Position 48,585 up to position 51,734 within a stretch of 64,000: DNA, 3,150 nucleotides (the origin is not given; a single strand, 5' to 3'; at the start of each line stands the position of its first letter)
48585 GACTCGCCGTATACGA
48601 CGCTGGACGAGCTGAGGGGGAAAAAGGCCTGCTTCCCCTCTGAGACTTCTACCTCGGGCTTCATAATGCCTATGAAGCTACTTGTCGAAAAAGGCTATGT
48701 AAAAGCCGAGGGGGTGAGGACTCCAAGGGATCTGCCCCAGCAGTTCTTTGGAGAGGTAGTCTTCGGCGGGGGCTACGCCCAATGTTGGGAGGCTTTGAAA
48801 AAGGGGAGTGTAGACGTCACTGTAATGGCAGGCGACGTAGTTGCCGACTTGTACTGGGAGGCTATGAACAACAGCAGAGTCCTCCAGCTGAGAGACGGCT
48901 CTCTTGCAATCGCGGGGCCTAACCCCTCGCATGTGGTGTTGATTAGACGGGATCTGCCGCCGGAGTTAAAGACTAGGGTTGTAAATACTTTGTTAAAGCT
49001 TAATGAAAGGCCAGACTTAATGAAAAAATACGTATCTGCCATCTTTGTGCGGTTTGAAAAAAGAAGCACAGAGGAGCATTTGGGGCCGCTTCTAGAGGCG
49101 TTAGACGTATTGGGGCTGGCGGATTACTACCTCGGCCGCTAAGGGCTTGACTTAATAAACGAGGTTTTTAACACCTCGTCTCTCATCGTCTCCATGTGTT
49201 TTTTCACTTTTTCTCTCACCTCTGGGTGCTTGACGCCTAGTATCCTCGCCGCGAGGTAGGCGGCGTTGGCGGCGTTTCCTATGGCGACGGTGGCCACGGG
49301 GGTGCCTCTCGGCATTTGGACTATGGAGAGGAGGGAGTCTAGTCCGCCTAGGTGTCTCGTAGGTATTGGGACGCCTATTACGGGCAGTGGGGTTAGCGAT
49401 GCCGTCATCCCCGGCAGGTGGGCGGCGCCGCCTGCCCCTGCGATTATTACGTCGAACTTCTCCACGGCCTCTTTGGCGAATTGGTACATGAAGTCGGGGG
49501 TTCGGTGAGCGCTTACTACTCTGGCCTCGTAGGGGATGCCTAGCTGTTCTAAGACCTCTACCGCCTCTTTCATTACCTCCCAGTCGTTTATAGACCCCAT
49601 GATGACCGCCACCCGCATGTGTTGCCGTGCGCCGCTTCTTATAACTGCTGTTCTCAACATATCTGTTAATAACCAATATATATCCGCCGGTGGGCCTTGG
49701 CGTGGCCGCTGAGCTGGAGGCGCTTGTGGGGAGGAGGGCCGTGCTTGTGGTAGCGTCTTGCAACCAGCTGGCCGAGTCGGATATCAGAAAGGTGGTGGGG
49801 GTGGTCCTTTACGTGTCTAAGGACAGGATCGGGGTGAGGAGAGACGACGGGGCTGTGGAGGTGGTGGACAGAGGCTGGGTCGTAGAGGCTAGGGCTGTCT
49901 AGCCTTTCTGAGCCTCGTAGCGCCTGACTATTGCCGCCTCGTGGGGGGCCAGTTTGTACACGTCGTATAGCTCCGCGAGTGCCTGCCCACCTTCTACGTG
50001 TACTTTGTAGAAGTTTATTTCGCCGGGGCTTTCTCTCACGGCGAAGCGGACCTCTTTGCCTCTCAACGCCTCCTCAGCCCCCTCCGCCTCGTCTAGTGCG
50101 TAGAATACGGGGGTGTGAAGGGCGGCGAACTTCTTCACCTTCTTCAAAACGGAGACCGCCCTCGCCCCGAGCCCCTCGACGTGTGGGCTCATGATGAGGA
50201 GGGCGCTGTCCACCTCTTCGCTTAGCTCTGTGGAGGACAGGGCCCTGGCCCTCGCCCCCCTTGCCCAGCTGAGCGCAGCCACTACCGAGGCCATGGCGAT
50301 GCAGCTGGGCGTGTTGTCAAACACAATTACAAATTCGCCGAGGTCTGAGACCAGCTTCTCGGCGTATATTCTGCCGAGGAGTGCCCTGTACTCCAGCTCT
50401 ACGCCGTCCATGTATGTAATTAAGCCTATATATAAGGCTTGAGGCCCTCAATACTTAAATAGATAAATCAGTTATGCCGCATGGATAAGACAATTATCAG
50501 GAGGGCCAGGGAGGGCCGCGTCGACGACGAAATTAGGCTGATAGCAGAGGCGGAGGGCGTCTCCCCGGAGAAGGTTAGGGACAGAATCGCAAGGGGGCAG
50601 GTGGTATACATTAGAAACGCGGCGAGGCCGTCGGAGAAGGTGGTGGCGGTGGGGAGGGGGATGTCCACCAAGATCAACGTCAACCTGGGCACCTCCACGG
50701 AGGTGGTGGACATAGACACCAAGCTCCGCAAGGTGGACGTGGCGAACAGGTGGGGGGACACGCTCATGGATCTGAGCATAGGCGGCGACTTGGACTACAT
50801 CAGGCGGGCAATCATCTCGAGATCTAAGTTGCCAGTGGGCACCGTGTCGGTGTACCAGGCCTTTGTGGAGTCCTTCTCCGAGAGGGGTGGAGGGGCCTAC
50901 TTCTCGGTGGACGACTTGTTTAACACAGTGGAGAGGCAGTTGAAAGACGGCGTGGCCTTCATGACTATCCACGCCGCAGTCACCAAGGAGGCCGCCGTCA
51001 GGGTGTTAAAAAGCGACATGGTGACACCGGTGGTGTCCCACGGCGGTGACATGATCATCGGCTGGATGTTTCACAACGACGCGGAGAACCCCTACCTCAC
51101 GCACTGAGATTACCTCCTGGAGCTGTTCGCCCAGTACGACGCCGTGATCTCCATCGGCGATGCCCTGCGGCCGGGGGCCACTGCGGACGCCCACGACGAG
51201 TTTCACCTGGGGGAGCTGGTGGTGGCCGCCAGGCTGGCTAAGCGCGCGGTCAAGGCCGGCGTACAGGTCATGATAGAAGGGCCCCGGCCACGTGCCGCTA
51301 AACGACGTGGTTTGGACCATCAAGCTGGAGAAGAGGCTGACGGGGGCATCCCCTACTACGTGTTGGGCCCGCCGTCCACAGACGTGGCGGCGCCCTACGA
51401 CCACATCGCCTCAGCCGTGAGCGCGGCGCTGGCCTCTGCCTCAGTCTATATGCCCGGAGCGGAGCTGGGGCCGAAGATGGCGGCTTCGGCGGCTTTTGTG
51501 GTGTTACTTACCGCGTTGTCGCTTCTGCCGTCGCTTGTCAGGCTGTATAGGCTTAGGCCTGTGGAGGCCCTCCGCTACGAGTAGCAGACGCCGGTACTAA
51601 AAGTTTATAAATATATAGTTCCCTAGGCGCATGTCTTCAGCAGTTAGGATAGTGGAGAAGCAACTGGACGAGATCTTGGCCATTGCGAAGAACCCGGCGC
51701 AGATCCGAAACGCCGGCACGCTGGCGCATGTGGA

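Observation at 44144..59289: Shared palindromic operator TTAAC-N3-GTTAA at four transporter promoters (ZIP, both faces of the phnC/phnD divergent region, feoB)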

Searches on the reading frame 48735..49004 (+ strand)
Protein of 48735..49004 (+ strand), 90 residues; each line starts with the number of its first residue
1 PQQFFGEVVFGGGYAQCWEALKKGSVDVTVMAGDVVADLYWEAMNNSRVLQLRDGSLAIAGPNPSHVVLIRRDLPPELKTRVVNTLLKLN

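Call 91: search_solved_structures(query=window:48735-49004:+, max_evalue=10, show_alignments=5)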
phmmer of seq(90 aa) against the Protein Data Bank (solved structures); distinct sequences matched with E-value up to 10: 5.
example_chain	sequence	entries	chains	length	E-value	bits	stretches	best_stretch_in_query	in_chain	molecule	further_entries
3nbi_A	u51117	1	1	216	0.043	17.4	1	13-82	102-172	RecQ-mediated genome instability protein 1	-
4cgy_B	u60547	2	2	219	0.043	17.4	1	13-82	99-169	RECQ-MEDIATED GENOME INSTABILITY PROTEIN 1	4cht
9dze_A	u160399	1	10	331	1.1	13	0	19-60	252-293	pD5-14 A component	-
8fbn_A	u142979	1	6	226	1.7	12.3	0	18-60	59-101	KWOCA_73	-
9dze_K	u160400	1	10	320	2.8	11.6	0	19-60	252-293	pD5-14 B component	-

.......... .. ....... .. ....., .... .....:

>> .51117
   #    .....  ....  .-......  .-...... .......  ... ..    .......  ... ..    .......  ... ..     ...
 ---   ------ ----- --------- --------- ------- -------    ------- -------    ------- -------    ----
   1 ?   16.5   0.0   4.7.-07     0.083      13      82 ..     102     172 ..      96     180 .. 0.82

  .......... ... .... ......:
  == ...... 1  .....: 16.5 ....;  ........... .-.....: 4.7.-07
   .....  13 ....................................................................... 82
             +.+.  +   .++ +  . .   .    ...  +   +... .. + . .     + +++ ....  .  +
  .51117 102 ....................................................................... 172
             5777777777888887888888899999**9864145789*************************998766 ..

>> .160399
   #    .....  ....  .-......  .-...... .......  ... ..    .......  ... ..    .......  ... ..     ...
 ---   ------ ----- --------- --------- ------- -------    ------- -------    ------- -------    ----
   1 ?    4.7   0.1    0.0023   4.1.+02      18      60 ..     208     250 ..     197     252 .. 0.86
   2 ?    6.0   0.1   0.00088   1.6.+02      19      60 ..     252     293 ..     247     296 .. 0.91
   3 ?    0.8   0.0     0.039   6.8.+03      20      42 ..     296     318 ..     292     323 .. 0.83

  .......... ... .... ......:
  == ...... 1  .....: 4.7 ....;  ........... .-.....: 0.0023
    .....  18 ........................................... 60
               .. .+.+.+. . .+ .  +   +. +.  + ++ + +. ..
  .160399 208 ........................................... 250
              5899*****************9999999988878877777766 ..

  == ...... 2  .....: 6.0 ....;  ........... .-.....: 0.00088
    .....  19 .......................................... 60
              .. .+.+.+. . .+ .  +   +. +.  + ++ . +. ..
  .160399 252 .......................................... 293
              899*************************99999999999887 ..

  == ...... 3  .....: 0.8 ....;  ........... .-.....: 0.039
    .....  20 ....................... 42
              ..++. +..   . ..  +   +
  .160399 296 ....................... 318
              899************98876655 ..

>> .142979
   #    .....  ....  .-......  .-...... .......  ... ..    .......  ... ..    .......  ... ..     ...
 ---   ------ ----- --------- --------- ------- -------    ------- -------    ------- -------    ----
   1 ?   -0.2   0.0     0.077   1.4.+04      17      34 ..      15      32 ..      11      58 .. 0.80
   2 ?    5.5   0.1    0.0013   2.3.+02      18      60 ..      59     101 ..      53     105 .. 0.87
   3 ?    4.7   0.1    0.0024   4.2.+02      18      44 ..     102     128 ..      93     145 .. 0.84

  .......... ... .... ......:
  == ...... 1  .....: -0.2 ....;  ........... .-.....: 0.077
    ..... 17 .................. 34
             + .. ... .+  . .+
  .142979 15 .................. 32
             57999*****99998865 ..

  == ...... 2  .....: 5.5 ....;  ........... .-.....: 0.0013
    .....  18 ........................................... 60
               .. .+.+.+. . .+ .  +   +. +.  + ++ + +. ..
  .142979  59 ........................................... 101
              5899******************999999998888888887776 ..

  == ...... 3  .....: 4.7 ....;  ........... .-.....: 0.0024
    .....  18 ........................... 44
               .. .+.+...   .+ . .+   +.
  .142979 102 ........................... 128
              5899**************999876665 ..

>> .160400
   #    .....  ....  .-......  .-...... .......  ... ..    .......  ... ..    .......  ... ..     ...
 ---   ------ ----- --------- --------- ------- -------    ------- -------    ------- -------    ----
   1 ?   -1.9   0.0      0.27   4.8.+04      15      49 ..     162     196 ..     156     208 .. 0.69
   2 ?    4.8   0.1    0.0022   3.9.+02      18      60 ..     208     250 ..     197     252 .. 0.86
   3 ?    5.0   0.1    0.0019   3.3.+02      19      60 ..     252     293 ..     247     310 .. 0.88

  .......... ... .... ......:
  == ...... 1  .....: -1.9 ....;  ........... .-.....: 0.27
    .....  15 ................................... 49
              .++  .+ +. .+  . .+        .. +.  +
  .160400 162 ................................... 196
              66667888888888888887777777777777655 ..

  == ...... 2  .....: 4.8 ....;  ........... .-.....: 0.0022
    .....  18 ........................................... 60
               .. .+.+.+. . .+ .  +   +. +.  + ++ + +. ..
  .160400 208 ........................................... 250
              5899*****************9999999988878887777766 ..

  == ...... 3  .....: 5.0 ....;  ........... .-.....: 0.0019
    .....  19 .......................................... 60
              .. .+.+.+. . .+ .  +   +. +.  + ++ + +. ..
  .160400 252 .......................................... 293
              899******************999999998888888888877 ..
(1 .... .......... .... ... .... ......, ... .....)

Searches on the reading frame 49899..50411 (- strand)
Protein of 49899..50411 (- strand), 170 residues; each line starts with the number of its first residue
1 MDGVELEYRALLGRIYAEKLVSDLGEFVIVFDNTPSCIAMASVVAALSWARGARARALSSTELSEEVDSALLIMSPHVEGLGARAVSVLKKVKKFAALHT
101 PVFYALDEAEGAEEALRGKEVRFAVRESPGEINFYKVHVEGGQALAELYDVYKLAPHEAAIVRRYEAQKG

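Call 9: search_protein_families(library=pfam, proteins=[window:49899-50411:-])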
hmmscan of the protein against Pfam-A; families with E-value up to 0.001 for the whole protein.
window:49899-50411:- (170 aa): 0 families

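Call 37: search_protein_families(library=ncbifam, proteins=[window:49899-50411:-], max_evalue=0.01)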
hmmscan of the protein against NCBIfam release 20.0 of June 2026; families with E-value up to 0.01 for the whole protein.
window:49899-50411:- (170 aa): 0 families

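Call 52: search_solved_structures(query=window:49899-50411:-, max_evalue=1)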
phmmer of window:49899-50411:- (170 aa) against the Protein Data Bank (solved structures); distinct sequences matched with E-value up to 1: 1.
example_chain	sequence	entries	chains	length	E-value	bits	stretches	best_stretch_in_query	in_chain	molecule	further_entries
8cxa_A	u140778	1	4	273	0.62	13.5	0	12-72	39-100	3-oxoacyl-[acyl-carrier-protein] reductase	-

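Call 83: predict_structure(protein=window:49899-50411:-)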
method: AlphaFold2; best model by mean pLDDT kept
length: 170 residues; sequences in the alignment: 1
mean_pLDDT: 40.8   pTM: 0.29
mean pLDDT of the five models: 40.8, 38.8, 38.3, 37.2, 32.0
residues with pLDDT >= 90: 0; 70-90: 0; 50-70: 24; < 50: 146
segments of 3 or more residues with pLDDT < 50: 1-55, 62-64, 66-112, 126-133, 142-170
pLDDT, mean of each block of 10 residues (from residue 1): 33 35 36 43 47 46 48 38 39 31 35 52 48 53 47 32 29
secondary structure, 60 per line:
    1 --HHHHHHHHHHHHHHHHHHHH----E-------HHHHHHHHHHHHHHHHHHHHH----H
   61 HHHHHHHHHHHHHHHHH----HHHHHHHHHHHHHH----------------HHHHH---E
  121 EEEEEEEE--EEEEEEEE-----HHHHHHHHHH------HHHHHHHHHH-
elements in order: H3-22 H35-55 H60-77 H82-95 H112-116 E120-128 E131-138 H144-153 H160-169

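Call 84: search_protein_families(library=pfam, proteins=[window:49899-50411:-], max_evalue=10)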
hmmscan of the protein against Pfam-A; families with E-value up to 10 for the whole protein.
window:49899-50411:- (170 aa): 1 family
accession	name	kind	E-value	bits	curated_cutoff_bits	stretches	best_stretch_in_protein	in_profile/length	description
PF24861.2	SUS_N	-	0.12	13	25.4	1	118-140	76-98/115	Sucrose synthase N-terminal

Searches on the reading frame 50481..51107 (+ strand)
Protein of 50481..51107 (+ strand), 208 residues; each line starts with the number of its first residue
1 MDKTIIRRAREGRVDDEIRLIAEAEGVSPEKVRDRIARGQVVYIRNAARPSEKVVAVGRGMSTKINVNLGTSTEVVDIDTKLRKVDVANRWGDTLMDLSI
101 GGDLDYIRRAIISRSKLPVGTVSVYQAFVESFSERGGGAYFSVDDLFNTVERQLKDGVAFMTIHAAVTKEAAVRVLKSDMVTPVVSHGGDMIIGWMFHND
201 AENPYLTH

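Call 9: search_protein_families(library=pfam, proteins=[window:50481-51107:+])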
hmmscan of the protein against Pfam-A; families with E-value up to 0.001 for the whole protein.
window:50481-51107:+ (208 aa): 1 family
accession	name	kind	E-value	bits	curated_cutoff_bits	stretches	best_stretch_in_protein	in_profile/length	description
PF01964.24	ThiC_Rad_SAM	-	3.6e-64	217.5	25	1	4-208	1-204/420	Radical SAM ThiC family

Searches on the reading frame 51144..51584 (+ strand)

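Call 9: search_protein_families(library=pfam, proteins=[window:51144-51584:+])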
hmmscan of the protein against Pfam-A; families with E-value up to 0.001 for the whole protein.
window:51144-51584:+ (146 aa): 1 family
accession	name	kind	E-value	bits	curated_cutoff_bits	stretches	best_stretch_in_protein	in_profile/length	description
PF01964.24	ThiC_Rad_SAM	-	1.7e-28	100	25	1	2-99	219-316/420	Radical SAM ThiC family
